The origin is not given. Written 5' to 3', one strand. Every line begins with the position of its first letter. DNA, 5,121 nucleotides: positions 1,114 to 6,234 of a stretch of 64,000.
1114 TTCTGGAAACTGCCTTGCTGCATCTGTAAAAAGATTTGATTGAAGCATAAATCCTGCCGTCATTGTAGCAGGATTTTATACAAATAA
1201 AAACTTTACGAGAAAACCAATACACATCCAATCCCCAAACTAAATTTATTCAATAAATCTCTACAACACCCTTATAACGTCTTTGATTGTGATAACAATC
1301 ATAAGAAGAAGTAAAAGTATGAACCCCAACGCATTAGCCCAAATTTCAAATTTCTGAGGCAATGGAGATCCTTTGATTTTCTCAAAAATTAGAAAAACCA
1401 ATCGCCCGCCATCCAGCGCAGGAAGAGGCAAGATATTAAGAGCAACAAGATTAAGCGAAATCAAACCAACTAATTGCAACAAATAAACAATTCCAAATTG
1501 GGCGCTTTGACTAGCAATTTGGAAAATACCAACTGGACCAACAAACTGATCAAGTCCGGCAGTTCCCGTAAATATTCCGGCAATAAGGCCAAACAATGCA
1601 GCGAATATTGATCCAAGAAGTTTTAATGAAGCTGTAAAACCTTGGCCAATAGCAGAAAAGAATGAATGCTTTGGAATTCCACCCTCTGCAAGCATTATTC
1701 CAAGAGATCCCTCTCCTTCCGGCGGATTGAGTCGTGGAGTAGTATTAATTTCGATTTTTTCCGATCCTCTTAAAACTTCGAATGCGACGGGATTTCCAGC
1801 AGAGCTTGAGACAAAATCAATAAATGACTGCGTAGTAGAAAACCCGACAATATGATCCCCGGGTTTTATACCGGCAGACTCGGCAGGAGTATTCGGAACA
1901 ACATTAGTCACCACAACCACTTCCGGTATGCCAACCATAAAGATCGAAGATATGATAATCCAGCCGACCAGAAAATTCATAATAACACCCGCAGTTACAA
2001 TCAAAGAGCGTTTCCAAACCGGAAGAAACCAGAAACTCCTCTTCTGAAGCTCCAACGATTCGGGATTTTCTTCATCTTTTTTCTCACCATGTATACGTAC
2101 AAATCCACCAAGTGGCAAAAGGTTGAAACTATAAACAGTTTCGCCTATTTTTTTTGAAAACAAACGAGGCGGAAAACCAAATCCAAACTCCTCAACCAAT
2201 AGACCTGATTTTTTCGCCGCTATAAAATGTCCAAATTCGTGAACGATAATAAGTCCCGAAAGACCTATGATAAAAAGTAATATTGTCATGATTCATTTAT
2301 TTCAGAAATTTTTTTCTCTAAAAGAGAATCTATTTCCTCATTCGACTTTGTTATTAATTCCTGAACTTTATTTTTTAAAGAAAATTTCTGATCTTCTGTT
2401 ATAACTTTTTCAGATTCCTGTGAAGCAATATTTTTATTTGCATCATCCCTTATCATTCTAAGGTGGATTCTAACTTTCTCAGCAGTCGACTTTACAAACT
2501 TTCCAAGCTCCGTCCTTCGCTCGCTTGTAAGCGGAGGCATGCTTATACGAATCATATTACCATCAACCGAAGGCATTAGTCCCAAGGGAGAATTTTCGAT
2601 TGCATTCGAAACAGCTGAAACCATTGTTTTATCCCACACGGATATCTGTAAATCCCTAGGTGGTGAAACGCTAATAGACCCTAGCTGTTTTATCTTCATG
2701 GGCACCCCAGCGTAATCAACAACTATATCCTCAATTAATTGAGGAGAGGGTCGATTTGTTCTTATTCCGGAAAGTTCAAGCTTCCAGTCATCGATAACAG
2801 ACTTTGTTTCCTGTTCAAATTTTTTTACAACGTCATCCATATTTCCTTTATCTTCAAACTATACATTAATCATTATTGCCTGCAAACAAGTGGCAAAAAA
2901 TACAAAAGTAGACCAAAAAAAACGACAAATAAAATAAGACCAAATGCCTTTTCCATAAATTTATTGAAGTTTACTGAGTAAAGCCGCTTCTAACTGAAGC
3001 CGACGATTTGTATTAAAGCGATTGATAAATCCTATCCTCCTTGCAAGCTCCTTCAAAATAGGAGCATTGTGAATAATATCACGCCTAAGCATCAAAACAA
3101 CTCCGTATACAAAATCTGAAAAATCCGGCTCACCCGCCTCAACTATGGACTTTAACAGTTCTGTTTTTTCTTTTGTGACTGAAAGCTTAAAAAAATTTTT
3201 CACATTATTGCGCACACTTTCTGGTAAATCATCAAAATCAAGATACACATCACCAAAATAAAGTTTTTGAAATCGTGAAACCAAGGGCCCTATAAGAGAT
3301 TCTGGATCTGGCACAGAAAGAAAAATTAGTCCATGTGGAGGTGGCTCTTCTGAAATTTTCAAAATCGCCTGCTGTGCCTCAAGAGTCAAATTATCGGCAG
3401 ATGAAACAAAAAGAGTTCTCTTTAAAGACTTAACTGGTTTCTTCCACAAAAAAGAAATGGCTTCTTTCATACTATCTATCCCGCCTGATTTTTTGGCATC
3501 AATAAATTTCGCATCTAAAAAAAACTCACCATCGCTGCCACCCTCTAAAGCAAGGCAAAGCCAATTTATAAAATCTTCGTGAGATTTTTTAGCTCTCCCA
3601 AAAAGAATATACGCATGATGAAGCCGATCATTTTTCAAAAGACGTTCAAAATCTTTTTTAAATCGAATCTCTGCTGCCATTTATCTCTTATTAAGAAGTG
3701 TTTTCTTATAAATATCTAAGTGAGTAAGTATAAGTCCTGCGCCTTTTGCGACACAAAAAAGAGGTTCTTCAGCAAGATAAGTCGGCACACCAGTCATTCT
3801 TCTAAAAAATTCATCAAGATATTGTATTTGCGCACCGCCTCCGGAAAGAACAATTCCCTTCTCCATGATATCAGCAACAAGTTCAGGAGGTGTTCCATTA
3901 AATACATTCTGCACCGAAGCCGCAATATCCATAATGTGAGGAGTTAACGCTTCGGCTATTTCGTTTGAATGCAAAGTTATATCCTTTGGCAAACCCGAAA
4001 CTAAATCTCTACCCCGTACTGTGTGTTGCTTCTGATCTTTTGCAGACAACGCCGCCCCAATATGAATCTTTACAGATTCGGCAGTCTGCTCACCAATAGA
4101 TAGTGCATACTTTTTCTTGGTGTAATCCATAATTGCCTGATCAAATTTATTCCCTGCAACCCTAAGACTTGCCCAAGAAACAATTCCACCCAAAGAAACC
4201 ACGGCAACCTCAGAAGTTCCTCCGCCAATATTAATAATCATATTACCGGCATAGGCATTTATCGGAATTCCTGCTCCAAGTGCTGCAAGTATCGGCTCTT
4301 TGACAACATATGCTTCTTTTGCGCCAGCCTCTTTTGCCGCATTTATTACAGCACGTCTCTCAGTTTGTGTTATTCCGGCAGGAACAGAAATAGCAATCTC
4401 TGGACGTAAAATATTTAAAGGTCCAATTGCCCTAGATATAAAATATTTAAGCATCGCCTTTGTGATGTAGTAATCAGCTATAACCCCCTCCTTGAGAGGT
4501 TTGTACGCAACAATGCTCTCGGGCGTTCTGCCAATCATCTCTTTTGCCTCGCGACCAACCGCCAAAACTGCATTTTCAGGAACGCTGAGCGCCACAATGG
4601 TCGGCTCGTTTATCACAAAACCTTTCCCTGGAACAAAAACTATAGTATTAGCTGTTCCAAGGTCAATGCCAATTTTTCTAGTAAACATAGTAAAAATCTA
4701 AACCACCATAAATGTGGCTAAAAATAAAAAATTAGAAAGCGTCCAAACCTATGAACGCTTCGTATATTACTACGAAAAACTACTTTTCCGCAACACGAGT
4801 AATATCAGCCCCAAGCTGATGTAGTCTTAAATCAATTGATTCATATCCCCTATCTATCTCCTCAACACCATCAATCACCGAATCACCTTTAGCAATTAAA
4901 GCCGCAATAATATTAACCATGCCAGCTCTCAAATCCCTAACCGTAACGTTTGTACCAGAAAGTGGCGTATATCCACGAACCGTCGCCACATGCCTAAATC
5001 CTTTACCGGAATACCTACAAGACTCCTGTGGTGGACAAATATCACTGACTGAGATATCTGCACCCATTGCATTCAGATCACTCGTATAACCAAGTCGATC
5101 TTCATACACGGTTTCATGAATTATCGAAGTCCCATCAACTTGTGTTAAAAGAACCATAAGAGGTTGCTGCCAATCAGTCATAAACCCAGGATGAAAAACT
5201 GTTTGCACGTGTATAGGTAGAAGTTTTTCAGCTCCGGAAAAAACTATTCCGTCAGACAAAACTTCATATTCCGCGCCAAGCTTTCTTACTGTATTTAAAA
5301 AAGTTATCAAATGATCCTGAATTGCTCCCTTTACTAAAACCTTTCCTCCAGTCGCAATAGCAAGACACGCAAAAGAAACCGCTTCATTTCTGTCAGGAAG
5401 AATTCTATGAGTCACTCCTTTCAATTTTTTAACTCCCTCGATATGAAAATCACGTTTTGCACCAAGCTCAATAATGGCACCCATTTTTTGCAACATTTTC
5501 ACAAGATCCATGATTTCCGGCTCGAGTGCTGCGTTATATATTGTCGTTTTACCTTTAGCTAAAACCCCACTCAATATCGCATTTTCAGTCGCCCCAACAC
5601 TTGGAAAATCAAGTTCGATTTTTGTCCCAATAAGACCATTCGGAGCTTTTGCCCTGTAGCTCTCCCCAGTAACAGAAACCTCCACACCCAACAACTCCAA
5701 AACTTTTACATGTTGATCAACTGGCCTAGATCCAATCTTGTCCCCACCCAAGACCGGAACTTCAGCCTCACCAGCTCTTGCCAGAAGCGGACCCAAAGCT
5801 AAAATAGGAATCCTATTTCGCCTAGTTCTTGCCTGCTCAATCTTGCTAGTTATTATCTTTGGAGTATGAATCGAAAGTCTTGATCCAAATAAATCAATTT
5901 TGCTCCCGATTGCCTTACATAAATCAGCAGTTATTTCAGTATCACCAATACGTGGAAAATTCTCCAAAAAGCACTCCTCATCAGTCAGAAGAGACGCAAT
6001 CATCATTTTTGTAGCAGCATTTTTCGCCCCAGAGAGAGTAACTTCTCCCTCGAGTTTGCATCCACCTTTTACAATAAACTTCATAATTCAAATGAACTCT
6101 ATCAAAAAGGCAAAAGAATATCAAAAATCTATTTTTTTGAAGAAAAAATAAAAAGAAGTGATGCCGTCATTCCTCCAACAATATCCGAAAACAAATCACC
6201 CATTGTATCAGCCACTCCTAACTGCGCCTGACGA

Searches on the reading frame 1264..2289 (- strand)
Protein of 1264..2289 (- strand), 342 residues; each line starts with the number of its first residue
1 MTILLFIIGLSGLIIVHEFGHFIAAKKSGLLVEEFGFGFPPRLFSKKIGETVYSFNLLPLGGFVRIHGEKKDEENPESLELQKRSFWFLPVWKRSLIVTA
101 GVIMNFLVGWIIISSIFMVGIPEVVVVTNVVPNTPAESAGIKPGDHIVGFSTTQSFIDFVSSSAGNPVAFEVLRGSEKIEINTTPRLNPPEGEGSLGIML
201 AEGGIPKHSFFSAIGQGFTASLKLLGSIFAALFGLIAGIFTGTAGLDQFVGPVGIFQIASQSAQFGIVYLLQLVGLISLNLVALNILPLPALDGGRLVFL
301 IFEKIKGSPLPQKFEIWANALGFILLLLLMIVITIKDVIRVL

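Call 39: search_protein_families(library=pfam, proteins=[window:1264-2289:-], max_evalue=0.001)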
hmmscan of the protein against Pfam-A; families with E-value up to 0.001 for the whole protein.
window:1264-2289:- (342 aa): 4 families
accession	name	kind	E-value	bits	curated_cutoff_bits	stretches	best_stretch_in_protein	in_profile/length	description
PF02163.28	Peptidase_M50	-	9.1e-55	185.8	27.2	1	6-329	2-221/221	Peptidase family M50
PF13180.12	PDZ_2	-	2.7e-07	31.2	27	1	124-183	13-78/80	PDZ domain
PF17820.7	PDZ_6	-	2.7e-05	24.3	27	1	126-148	1-23/54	PDZ domain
PF00595.29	PDZ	-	0.00034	21.3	23.2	0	124-148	26-50/81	PDZ domain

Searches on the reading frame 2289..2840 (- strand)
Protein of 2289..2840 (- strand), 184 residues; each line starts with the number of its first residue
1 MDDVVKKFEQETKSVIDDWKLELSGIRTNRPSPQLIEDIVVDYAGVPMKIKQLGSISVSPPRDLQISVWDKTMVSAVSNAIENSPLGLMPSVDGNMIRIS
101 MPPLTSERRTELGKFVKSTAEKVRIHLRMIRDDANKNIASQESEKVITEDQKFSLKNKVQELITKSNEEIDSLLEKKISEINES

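Call 39: search_protein_families(library=pfam, proteins=[window:2289-2840:-], max_evalue=0.001)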
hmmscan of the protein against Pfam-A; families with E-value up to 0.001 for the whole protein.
window:2289-2840:- (184 aa): 1 family
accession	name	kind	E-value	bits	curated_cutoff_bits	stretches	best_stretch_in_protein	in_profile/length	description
PF01765.24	RRF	-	9.8e-49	165.8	29.7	1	21-181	3-163/164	Ribosome recycling factor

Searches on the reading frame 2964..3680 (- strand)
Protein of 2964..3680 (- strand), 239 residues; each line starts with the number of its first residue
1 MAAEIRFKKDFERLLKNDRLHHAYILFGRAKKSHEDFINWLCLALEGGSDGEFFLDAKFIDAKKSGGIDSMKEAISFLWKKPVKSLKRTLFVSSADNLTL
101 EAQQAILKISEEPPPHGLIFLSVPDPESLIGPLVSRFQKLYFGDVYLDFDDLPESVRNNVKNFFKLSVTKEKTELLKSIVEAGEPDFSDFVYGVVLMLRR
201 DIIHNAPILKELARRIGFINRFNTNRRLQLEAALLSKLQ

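Call 39: search_protein_families(library=pfam, proteins=[window:2964-3680:-], max_evalue=0.001)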
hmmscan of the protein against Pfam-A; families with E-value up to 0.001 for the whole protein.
window:2964-3680:- (239 aa): 1 family
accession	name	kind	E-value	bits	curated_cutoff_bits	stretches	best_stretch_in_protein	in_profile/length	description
PF13177.12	DNA_pol3_delta2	-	7.5e-17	62.2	27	1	62-143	77-158/161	DNA polymerase III, delta subunit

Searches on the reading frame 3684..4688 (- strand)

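Call 39: search_protein_families(library=pfam, proteins=[window:3684-4688:-], max_evalue=0.001)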
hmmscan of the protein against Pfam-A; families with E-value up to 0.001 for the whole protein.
window:3684-4688:- (335 aa): 3 families
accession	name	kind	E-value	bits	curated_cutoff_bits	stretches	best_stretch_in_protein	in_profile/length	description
PF06723.19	MreB_Mbl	-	1.4e-126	422.3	27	1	4-326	2-324/327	MreB/Mbl protein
PF00012.26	HSP70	-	4.4e-11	42.2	20.6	1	98-319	136-370/599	Hsp70 protein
PF14450.12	FtsA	-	6.4e-11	43.2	31.8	1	151-313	2-124/127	Cell division protein FtsA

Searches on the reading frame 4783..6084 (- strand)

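Call 39: search_protein_families(library=pfam, proteins=[window:4783-6084:-], max_evalue=0.001)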
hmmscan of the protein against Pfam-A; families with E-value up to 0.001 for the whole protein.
window:4783-6084:- (434 aa): 1 family
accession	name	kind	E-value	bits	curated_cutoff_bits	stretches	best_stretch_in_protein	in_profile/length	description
PF00275.25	EPSP_synthase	-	1.9e-74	251.3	22.8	1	6-417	2-413/417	EPSP synthase (3-phosphoshikimate 1-carboxyvinyltransferase)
